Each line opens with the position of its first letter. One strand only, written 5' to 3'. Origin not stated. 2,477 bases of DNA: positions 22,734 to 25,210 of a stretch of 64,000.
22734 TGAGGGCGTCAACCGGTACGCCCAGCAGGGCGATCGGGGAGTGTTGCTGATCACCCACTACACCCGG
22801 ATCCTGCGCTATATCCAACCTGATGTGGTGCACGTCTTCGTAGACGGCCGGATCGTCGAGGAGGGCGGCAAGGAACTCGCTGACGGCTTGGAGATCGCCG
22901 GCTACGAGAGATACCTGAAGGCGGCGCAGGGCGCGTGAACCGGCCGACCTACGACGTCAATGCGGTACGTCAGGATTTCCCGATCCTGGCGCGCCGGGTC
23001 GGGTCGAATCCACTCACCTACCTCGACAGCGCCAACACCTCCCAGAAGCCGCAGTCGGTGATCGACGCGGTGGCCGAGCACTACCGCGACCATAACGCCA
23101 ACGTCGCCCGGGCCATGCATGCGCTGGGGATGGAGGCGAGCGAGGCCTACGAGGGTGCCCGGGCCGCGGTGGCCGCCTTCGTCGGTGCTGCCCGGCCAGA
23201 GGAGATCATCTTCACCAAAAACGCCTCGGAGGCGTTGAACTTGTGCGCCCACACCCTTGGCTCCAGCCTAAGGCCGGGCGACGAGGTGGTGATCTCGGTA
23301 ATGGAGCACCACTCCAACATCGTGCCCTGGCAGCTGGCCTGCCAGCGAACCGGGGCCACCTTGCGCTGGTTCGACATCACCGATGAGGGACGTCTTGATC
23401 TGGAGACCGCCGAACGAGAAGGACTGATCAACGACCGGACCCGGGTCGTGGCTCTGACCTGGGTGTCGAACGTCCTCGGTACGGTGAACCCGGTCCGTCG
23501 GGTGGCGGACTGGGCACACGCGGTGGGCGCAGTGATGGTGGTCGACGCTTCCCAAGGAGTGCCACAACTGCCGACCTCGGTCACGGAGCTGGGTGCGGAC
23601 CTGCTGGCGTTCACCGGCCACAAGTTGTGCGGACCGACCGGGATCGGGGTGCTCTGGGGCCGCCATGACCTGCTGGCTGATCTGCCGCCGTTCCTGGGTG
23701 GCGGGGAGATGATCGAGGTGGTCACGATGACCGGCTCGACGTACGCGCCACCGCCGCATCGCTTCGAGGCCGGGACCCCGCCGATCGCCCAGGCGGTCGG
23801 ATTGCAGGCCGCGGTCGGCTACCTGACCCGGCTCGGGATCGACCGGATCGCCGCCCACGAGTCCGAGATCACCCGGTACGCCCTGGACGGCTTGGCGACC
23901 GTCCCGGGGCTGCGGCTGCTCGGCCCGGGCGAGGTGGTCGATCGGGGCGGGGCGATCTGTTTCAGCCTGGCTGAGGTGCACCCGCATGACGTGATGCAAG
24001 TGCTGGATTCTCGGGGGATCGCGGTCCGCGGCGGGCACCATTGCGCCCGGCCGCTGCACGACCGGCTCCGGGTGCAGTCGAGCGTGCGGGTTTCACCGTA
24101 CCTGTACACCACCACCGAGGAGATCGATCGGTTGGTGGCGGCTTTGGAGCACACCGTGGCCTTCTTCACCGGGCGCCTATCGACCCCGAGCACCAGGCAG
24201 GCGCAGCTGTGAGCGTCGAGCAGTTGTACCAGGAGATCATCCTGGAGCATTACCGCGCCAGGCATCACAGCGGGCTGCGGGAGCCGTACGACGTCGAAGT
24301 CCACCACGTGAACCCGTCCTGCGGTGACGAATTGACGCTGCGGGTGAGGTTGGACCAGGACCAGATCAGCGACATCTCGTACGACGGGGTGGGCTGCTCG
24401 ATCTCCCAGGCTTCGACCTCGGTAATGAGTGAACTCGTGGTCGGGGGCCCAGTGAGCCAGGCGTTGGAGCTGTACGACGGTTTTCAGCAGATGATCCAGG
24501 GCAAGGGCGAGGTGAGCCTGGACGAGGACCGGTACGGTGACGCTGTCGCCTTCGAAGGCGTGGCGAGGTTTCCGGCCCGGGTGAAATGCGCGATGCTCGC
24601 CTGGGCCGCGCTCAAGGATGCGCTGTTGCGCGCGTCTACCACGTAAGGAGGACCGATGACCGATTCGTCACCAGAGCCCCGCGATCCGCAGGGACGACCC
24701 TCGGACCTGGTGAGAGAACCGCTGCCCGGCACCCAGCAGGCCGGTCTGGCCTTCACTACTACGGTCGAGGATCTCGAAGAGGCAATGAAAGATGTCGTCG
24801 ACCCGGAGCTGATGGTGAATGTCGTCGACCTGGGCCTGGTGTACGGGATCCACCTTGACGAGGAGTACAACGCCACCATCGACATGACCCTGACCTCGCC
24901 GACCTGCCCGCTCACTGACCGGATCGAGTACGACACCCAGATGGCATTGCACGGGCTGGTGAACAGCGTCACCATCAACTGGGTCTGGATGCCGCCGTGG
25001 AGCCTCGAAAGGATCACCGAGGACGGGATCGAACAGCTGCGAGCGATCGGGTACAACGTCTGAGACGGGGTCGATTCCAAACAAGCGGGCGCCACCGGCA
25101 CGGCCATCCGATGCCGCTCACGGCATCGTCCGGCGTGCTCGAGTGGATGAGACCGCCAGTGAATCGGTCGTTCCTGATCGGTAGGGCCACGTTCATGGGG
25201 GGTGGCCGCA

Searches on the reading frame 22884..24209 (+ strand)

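Call 70: search_protein_families(library=pfam, proteins=[window:22884-24209:+], max_evalue=0.00001)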
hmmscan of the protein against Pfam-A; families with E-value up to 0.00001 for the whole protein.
window:22884-24209:+ (442 aa): 2 families
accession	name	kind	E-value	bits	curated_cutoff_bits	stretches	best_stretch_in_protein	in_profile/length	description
PF00266.25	Aminotran_5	-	6e-139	463.6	21.5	1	45-417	1-371/371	Aminotransferase class-V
PF01041.23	DegT_DnrJ_EryC1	-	1.1e-06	28.6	19.8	0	95-226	32-150/360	DegT/DnrJ/EryC1/StrS aminotransferase family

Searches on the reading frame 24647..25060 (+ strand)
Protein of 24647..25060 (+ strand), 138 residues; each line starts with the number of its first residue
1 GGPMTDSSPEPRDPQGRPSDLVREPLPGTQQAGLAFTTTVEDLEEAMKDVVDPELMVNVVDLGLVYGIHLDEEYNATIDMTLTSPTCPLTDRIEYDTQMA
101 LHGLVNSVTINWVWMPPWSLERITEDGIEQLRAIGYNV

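Call 71: search_protein_families(library=pfam, proteins=[window:24647-25060:+], max_evalue=0.00001)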
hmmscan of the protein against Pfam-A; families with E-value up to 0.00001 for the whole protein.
window:24647-25060:+ (138 aa): 1 family
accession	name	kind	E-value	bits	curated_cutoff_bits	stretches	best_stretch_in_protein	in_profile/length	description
PF01883.24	FeS_assembly_P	-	1.2e-15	58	23.5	1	41-111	2-72/73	Iron-sulfur cluster assembly protein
